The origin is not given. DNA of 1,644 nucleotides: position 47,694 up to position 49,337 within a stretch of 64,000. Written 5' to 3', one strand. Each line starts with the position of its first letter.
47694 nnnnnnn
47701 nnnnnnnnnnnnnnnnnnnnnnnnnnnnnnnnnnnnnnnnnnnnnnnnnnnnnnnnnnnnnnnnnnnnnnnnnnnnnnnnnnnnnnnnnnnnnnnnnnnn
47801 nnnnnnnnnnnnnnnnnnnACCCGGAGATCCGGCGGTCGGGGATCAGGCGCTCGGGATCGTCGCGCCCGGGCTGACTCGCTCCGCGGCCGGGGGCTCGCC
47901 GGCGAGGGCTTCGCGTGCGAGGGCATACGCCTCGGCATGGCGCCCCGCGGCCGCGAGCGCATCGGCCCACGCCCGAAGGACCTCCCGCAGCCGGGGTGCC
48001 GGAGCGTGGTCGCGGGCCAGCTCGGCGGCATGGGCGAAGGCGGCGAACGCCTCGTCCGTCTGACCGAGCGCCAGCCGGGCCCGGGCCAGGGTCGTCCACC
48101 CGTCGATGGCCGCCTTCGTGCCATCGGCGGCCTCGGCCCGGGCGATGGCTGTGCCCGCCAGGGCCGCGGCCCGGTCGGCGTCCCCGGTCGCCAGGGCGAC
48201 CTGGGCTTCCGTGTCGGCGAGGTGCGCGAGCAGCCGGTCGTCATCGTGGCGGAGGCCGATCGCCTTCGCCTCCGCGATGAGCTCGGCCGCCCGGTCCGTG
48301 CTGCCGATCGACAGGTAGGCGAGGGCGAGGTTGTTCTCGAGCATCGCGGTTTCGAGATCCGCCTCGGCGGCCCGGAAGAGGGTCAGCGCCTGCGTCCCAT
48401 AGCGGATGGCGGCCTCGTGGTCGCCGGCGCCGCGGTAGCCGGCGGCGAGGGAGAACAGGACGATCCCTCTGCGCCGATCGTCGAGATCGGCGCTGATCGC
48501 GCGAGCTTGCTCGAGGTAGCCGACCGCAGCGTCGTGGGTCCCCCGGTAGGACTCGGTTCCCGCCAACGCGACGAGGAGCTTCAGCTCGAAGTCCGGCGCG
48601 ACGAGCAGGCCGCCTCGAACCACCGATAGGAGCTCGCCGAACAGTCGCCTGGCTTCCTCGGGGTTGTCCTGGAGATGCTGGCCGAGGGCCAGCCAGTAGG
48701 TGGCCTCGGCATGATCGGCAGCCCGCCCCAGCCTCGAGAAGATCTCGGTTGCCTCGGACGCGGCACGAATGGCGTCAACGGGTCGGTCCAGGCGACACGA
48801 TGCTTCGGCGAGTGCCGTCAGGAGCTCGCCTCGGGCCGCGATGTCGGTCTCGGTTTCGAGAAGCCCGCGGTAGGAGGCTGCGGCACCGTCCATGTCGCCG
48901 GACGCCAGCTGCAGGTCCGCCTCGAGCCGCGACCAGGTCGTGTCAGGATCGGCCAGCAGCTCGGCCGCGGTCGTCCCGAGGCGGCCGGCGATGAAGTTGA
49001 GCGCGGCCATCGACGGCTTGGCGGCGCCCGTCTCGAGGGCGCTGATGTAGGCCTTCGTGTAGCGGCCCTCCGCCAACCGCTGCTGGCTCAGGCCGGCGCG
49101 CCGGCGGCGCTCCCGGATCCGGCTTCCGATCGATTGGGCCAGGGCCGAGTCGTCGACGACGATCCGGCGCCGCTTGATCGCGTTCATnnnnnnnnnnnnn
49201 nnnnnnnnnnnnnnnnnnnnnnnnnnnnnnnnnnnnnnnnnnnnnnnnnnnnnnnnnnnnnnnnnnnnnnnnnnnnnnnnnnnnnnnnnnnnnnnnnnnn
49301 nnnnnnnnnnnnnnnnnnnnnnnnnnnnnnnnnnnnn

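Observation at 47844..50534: HTH-TPR receptor, divergent 37-aa signal-peptide-like micropeptide and sensor-less histidine kinase: candidate RRNPP/Rgg-SHP-like peptide signalling cassette in a high-GC genome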

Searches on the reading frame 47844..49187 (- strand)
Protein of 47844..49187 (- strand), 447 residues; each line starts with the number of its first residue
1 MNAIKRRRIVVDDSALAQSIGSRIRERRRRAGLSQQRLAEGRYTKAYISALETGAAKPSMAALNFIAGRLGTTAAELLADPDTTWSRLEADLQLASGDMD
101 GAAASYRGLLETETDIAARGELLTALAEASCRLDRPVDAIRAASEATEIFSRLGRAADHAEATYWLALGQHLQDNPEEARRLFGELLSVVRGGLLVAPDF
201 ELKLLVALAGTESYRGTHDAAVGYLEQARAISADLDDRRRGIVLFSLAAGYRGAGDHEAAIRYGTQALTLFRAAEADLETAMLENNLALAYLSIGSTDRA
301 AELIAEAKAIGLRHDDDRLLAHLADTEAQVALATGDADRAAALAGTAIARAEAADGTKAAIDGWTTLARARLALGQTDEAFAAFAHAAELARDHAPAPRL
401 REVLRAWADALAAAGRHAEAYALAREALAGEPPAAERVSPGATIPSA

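Call 3: search_protein_families(library=pfam, proteins=[window:47844-49187:-], max_evalue=0.01)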
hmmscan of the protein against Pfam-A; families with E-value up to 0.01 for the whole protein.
window:47844-49187:- (447 aa): 10 families
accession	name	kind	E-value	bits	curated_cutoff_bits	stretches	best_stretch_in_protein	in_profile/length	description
PF13424.12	TPR_12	-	8.6e-19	68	30.1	3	203-273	4-77/77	Tetratricopeptide repeat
PF07719.23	TPR_2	-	6.4e-10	38.8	27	0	362-394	2-34/34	Tetratricopeptide repeat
PF13428.12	TPR_14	-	2.5e-07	31.1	23.5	0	362-395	2-35/44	Tetratricopeptide repeat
PF13560.12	HTH_31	-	2.6e-07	31.3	27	1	20-77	2-61/64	Helix-turn-helix domain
PF01381.28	HTH_3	-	1.7e-06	28.4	23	1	24-77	1-55/55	Helix-turn-helix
PF14559.12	TPR_19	-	0.00023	21.9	25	0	94-146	2-51/68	Tetratricopeptide repeat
PF00515.34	TPR_1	-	0.00029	21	27.8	0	362-393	2-33/34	Tetratricopeptide repeat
PF13181.12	TPR_8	-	0.00057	20.3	25.7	0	363-394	3-34/34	Tetratricopeptide repeat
PF12844.13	HTH_19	-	0.0011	19.3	30.2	1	21-79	1-60/64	Helix-turn-helix domain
PF23914.1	TPR_CcmH_CycH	-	0.0019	18.5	42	1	361-395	50-84/158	Cytochrome c-type biogenesis protein H TPR domain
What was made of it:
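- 47844..49187 (-): Cytoplasmic receptor candidate of 447 aa: an N-terminal XRE-type HTH (residues ~14-78) followed by ~9 TPR-like helical hairpins (residues 83-428). Pfam HTH_31/HTH_3 and TPR_12/TPR_2 (call 3).
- Checked: (i) 47844-49187(-) encodes 447 aa with HTH_31/HTH_3 at residues 20-77 and TPR_12/TPR_2 repeats (call 3).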

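Call 4: search_protein_families(library=ncbifam, proteins=[window:47844-49187:-], max_evalue=0.01)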
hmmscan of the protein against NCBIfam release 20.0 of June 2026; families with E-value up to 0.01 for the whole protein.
window:47844-49187:- (447 aa): 8 families
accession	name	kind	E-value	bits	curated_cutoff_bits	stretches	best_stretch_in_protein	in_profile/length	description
NF006015.0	PRK08154.1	subfamily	1.9e-08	33.8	204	1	13-88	24-100/314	anaerobic benzoate catabolism transcriptional regulator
NF053720.1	NsdA_fam_reg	subfamily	5.5e-07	29.4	75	1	216-273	343-400/432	NsdA family TPR-like regulatory protein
TIGR03070.1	couple_hipB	subfamily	2.4e-05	24.2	71.65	1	19-71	2-55/58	type II toxin-antitoxin system Y4mF family antitoxin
NF007408.0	PRK09943.1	equivalog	0.00019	21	211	1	18-81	6-70/185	HTH-type transcriptional regulator PuuR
NF041951.1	phage_RstR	subfamily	0.0003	21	80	1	20-92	3-76/108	RstR family transcriptional repressor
TIGR02552.1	LcrH_SycD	equivalog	0.00055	19.7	104.8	0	144-184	35-76/136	SycD/LcrH family type III secretion system chaperone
NF046032.1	TransRegSlrRBacil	equivalog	0.0042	17.2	250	0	20-78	2-62/149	HTH-type transcriptional regulator SlrR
NF007257.0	PRK09706.1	subfamily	0.0062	16.4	101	0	18-75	4-62/135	transcriptional repressor DicA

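Call 5: find_related_loci(query=window:47844-49187:-, collection=genome_contigs, flank=6000)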
Query window:47844-49187:- (447 aa) in genome_contigs; peptide patterns used: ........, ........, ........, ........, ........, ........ (x = any residue, [..] = any of these).
391 stretches matched a pattern; 14 encode a relative of the query (tblastn E <= 1e-3); 14 distinct loci.
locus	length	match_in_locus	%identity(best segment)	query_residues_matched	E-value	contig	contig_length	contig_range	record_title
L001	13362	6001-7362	89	1-447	0e+0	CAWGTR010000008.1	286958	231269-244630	MAG: uncultured Chloroflexia bacterium isolate MFD03975.bin.2.87 genome assembly, contig: contig_1790, whole genome shot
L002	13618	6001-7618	79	1-447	0e+0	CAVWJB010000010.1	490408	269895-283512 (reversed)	MAG: uncultured Chloroflexia bacterium isolate MFD02242.bin.2.81 genome assembly, contig: contig_7675, whole genome shot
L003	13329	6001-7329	77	5-447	0e+0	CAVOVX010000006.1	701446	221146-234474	MAG: uncultured Chloroflexia bacterium isolate MFD00031.bin.2.172 genome assembly, contig: contig_44770, whole genome sh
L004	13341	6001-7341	78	9-446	0e+0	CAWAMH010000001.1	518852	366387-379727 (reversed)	MAG: uncultured Chloroflexia bacterium isolate MFD02242.bin.2.293 genome assembly, contig: contig_11214, whole genome sh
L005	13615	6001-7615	77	1-445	0e+0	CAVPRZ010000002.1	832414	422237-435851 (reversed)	MAG: uncultured Chloroflexia bacterium isolate MFD10007.bin.2.206 genome assembly, contig: contig_12315, whole genome sh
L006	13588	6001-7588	78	1-438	0e+0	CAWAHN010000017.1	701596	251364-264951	MAG: uncultured Chloroflexia bacterium isolate MFD02134.bin.2.85 genome assembly, contig: contig_6050, whole genome shot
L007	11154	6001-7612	75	1-447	0e+0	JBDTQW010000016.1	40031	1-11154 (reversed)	MAG: Chloroflexota bacterium isolate cluster3_bin.231 NODE_2593_length_40031_cov_7.792501, whole genome shotgun sequence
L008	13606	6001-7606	77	1-445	0e+0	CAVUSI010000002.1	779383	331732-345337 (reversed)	MAG: uncultured Chloroflexia bacterium isolate MFD06085.bin.2.4 genome assembly, contig: contig_4695, whole genome shotg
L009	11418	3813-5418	76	1-445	0e+0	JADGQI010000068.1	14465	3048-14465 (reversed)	MAG: Chloroflexota bacterium isolate Chersky_267 k127_4947453, whole genome shotgun sequence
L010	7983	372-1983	74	1-447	0e+0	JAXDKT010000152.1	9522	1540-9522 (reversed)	MAG: Chloroflexota bacterium isolate BP_600 scaffold_2427049, whole genome shotgun sequence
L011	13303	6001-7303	72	1-434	1e-137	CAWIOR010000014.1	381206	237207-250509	MAG: uncultured Chloroflexia bacterium isolate MFD01561.bin.2.78 genome assembly, contig: contig_8373, whole genome shot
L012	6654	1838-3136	48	1-433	3e-107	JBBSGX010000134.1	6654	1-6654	MAG: Candidatus Limnocylindrales bacterium isolate LS2_sbin.52 LS2_sbin.52_K_1063804_L_6654_cov_103.6894, whole genome s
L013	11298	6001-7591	49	5-441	1e-97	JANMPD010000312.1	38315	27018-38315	MAG: Chloroflexota bacterium isolate OTE_51_metabat_66 OTE_51_k141_3787629, whole genome shotgun sequence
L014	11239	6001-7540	48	6-428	2e-89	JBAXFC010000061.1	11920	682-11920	MAG: Chloroflexota bacterium isolate ELA261 MAG261_61, whole genome shotgun sequence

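Call 6: find_encoding_contigs(protein=window:47844-49187:-, flank=8000)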
Protein window:47844-49187:- (447 aa): no gene with exactly this product is on record in the collection.
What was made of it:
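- Tried and rejected: The receptor is not on record in the assembly collection (call 6).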

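Call 11: find_homologous_proteins(query=window:47844-49187:-, max_evalue=0.00001)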
Query window:47844-49187:- (447 aa): 832 proteins with E <= 0.00001 among 8000 candidates; the best 120 are listed.
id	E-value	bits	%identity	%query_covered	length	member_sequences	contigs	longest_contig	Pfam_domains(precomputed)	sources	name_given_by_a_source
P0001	2.8e-239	812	90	100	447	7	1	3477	PF01381.29,PF13424.13,PF13428.13,PF13560.13,PF07719.24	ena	-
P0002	6.0e-204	696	79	99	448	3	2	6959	PF00515.35,PF01381.29,PF13424.13,PF13428.13,PF13560.13,PF07719.24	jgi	jgi:tetratricopeptide (TPR) repeat protein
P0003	3.2e-203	694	79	99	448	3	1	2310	PF01381.29,PF13424.13,PF28559.1,PF13560.13,PF07719.24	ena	-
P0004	4.3e-203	693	78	100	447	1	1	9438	PF17874.8,PF00515.35,PF01381.29,PF13424.13,PF13432.13,PF13428.13,PF13181.13,PF07719.24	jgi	jgi:tetratricopeptide (TPR) repeat protein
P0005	1.3e-202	692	79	99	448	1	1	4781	PF01381.29,PF13424.13,PF13181.13,PF13560.13,PF07719.24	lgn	-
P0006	2.4e-202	691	79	98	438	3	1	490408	PF00515.35,PF01381.29,PF13424.13,PF13428.13,PF13560.13,PF07719.24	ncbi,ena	-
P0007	6.1e-202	689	79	99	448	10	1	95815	PF01381.29,PF13424.13,PF13560.13,PF07719.24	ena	-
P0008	1.0e-201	689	77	100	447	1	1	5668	PF01381.29,PF13424.13,PF13428.13,PF13560.13,PF07719.24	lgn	-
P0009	1.1e-201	689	78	100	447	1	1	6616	PF17874.8,PF01381.29,PF13424.13,PF28559.1,PF13432.13,PF13428.13,PF13560.13,PF07719.24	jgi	jgi:tetratricopeptide (TPR) repeat protein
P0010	1.2e-201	688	77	100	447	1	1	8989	PF01381.29,PF13424.13,PF13432.13,PF13428.13,PF13560.13,PF07719.24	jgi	jgi:tetratricopeptide (TPR) repeat protein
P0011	1.3e-201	688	77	100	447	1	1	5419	PF01381.29,PF13424.13,PF13428.13,PF13560.13,PF07719.24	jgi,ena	-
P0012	3.9e-201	687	78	97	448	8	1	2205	PF00515.35,PF01381.29,PF13424.13,PF28559.1,PF13432.13,PF13428.13,PF13181.13,PF13560.13,PF07719.24,PF13174.13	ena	-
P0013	1.1e-199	682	80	96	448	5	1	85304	PF17874.8,PF01381.29,PF13424.13,PF13560.13,PF07719.24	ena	-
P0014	4.9e-198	677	77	100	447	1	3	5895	PF01381.29,PF13424.13,PF13432.13,PF13428.13,PF13181.13,PF13560.13,PF07719.24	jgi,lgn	jgi:tetratricopeptide (TPR) repeat protein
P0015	5.9e-197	673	76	100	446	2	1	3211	PF17874.8,PF00515.35,PF01381.29,PF13424.13,PF28559.1,PF13428.13,PF13560.13,PF07719.24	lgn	-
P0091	7.0e-115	403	53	96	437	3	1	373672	PF14559.13,PF12844.14,PF01381.29,PF13424.13,PF14938.13,PF13428.13,PF07719.24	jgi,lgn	jgi:tetratricopeptide (TPR) repeat protein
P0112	1.9e-113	398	55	95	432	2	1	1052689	PF14559.13,PF13424.13,PF13181.13,PF13560.13,PF07719.24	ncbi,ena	-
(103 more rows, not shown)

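Call 13: find_encoding_contigs(protein=P0112, flank=5000, max_places=2)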
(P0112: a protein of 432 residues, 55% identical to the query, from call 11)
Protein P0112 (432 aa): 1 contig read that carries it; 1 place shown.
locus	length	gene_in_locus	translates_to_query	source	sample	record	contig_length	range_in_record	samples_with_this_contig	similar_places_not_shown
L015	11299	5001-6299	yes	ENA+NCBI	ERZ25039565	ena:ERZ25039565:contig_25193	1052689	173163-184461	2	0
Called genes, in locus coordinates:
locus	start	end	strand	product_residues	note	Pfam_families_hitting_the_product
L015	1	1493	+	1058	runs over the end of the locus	PF00873:ACR_tran, PF03176:MMPL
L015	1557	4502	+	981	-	-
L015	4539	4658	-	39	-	-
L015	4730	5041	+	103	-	PF13560:HTH_31 (weak)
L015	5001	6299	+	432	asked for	PF13424:TPR_12 (faint), PF13560:HTH_31 (weak), PF14559:TPR_19 (faint), PF07719:TPR_2 (faint), PF13181:TPR_8 (faint)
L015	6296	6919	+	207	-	-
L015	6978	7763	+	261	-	PF00005:ABC_tran, PF13304:AAA_21 (faint)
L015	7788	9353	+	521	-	PF00174:Oxidored_molyb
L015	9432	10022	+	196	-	PF11290:DUF3090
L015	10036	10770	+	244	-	-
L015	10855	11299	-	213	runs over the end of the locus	PF06271:RDD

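Call 14: find_encoding_contigs(protein=P0091, flank=5000, max_places=2)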
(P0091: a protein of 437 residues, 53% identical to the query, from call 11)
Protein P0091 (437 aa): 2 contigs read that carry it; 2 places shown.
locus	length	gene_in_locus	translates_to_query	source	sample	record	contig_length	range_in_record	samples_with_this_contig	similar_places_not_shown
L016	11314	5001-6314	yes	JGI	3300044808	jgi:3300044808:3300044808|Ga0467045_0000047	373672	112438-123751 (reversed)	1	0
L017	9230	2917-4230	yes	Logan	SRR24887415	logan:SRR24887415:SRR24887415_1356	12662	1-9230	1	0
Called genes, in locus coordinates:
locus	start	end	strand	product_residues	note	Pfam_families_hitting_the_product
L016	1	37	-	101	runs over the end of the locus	-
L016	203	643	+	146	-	-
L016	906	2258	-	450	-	PF00270:DEAD, PF04851:ResIII, PF00271:Helicase_C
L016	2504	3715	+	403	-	PF06772:LtrA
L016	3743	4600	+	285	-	PF00296:Bac_luciferase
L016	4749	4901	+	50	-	-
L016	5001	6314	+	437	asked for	PF01381:HTH_3 (weak), PF12844:HTH_19 (weak), PF13428:TPR_14 (faint), PF07719:TPR_2 (faint), PF14559:TPR_19 (faint), PF14938:SNAP (faint), PF13424:TPR_12 (weak)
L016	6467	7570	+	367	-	-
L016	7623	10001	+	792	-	PF15780:ASH (faint)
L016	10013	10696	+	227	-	-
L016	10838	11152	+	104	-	-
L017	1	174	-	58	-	?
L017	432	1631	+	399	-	PF06772:LtrA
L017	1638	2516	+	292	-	PF00296:Bac_luciferase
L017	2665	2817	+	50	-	-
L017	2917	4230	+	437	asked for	PF01381:HTH_3 (weak), PF12844:HTH_19 (weak), PF13428:TPR_14 (faint), PF07719:TPR_2 (faint), PF14559:TPR_19 (faint), PF14938:SNAP (faint), PF13424:TPR_12 (weak)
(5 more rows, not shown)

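Call 16: find_related_loci(query=A1, collection=genome_contigs, flank=4000)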
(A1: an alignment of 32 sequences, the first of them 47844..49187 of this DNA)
Query A1 (447 aa) in genome_contigs; peptide patterns used: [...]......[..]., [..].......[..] (x = any residue, [..] = any of these).
447 stretches matched a pattern; 405 encode a relative of the query (tblastn E <= 1e-3); the best 80 are kept; 80 distinct loci.
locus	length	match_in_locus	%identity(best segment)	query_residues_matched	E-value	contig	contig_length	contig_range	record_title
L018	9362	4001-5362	89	1-447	0e+0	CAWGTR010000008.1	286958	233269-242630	MAG: uncultured Chloroflexia bacterium isolate MFD03975.bin.2.87 genome assembly, contig: contig_1790, whole genome shot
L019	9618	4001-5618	79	1-447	0e+0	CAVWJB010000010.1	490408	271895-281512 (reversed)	MAG: uncultured Chloroflexia bacterium isolate MFD02242.bin.2.81 genome assembly, contig: contig_7675, whole genome shot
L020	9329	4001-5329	77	5-447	0e+0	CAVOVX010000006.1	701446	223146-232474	MAG: uncultured Chloroflexia bacterium isolate MFD00031.bin.2.172 genome assembly, contig: contig_44770, whole genome sh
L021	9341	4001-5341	78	9-446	0e+0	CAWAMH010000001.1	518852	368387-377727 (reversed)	MAG: uncultured Chloroflexia bacterium isolate MFD02242.bin.2.293 genome assembly, contig: contig_11214, whole genome sh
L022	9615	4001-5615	77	1-445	0e+0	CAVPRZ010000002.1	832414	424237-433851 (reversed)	MAG: uncultured Chloroflexia bacterium isolate MFD10007.bin.2.206 genome assembly, contig: contig_12315, whole genome sh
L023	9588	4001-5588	78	1-438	0e+0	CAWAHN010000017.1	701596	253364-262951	MAG: uncultured Chloroflexia bacterium isolate MFD02134.bin.2.85 genome assembly, contig: contig_6050, whole genome shot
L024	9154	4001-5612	75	1-447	0e+0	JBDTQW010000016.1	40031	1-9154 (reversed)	MAG: Chloroflexota bacterium isolate cluster3_bin.231 NODE_2593_length_40031_cov_7.792501, whole genome shotgun sequence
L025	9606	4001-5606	77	1-445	0e+0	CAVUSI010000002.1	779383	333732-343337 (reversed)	MAG: uncultured Chloroflexia bacterium isolate MFD06085.bin.2.4 genome assembly, contig: contig_4695, whole genome shotg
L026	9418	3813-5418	76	1-445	0e+0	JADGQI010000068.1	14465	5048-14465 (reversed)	MAG: Chloroflexota bacterium isolate Chersky_267 k127_4947453, whole genome shotgun sequence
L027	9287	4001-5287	69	6-434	5e-169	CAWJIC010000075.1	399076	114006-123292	MAG: uncultured Chloroflexia bacterium isolate MFD03638.bin.2.4 genome assembly, contig: contig_688, whole genome shotgu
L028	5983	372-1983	74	1-447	0e+0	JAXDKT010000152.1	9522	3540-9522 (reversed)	MAG: Chloroflexota bacterium isolate BP_600 scaffold_2427049, whole genome shotgun sequence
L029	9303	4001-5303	72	1-434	5e-137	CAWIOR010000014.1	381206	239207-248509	MAG: uncultured Chloroflexia bacterium isolate MFD01561.bin.2.78 genome assembly, contig: contig_8373, whole genome shot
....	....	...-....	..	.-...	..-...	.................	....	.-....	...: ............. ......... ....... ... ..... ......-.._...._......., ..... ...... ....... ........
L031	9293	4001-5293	53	1-432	7e-127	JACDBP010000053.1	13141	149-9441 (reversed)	MAG: Chloroflexota bacterium isolate MGR_bin285 SD2897-2912_k127_6523610, whole genome shotgun sequence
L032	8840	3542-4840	53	1-433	2e-123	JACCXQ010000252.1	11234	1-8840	MAG: Chloroflexota bacterium isolate MGR_bin182 SD2897-2912_k127_8609560, whole genome shotgun sequence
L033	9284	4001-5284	58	1-428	1e-126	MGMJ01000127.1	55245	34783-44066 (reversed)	MAG: Chloroflexi bacterium GWC2_73_18 gwc2_scaffold_808, whole genome shotgun sequence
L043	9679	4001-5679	51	1-428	2e-115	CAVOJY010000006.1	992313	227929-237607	MAG: uncultured Chloroflexia bacterium isolate MFD00032.bin.2.2 genome assembly, contig: contig_5728, whole genome shotg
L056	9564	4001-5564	50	1-443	8e-112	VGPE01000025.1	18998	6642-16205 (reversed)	MAG: Chloroflexi bacterium isolate K_Offshore_80m_m2_197 K_Offshore_80m_m2_197_Ga0194132_10006076, whole genome shotgun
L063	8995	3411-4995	51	1-434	8e-111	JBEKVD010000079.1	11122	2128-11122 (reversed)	MAG: Candidatus Limnocylindrales bacterium isolate SPRUCE 597 SPRUCE_597_79, whole genome shotgun sequence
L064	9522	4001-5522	51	7-429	2e-110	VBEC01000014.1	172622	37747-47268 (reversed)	MAG: Chloroflexi bacterium isolate CF_16 14_1009_16_30cm_scaffold_9, whole genome shotgun sequence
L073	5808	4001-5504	52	1-429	6e-109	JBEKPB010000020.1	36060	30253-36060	MAG: Candidatus Limnocylindrales bacterium isolate SPRUCE 454 SPRUCE_454_20, whole genome shotgun sequence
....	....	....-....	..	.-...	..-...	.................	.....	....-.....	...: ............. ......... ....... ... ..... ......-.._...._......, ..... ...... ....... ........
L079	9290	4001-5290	56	1-428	4e-108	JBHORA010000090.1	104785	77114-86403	MAG: Chloroflexota bacterium isolate A0_42 coassembly_Ak141_261991, whole genome shotgun sequence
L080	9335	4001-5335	49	1-445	2e-108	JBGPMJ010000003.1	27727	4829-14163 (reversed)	MAG: Candidatus Limnocylindria bacterium isolate OBJ_0618_7090110_240 k141_5777532_length_27727_cov_129.7642, whole geno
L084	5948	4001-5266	51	8-429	2e-107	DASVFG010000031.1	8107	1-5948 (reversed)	MAG TPA_asm: Candidatus Limnocylindria bacterium isolate SMAG_U2083 k141_895908, whole genome shotgun sequence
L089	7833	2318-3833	50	1-428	3e-107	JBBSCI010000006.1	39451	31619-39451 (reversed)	MAG: Candidatus Limnocylindrales bacterium isolate metawrap_la6_14 metawrap_la6_14_K_1628928_L_39451_cov_9.0000, whole g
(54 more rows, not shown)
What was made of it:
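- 47844..49187 (-): The family has 832+ homologues and 405 loci in species-representative genomes, almost all labelled Chloroflexota or Limnocylindria (calls 11, 16).
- On RRNPPA superfamily (distribution): Limnocylindria MAGs (calls 5, 16).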

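Call 26: predict_structure(alignment_id=A1)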
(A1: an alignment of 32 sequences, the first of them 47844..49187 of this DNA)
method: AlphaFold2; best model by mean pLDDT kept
length: 447 residues; sequences in the alignment: 32
mean_pLDDT: 90.3   pTM: 0.73
mean pLDDT of the five models: 90.3, 89.6, 88.7, 88.8, 87.5
residues with pLDDT >= 90: 346; 70-90: 64; 50-70: 13; < 50: 24
segments of 3 or more residues with pLDDT < 50: 1-7, 432-447
pLDDT, mean of each block of 10 residues (from residue 1): 48 77 90 94 94 88 91 79 74 89 93 91 98 94 98 97 98 94 98 93 96 93 96 92 96 96 98 96 97 97 97 93 98 98 98 93 98 97 98 90 96 96 88 39 28
secondary structure, 60 per line:
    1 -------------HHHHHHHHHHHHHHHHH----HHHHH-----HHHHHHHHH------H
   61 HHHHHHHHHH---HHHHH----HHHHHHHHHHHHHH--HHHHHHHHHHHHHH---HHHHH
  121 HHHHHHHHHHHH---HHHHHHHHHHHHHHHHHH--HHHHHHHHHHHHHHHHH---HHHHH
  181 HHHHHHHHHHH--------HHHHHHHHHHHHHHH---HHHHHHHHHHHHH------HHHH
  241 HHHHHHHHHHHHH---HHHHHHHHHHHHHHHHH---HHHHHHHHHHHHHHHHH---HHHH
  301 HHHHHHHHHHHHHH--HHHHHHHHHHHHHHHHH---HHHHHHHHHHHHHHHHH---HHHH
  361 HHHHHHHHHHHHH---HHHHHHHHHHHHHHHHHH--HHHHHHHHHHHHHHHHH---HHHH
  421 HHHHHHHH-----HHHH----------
elements in order: H14-30 H35-39 H45-53 H60-70 H74-78 H83-96 H99-112 H116-132 H136-153 H156-172 H176-191 H200-214 H218-230 H237-253 H257-273 H277-293 H297-314 H317-333 H337-353 H357-373 H377-394 H397-413 H417-428 H434-437
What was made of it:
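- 47844..49187 (-): AF2 mean pLDDT 90.3 (call 26).
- Checked: The AF2 model has mean pLDDT 90.3 and shows an HTH plus about 9 helical hairpins (call 26).
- The receptor models as an HTH plus a 9-repeat TPR superhelix (call 26).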
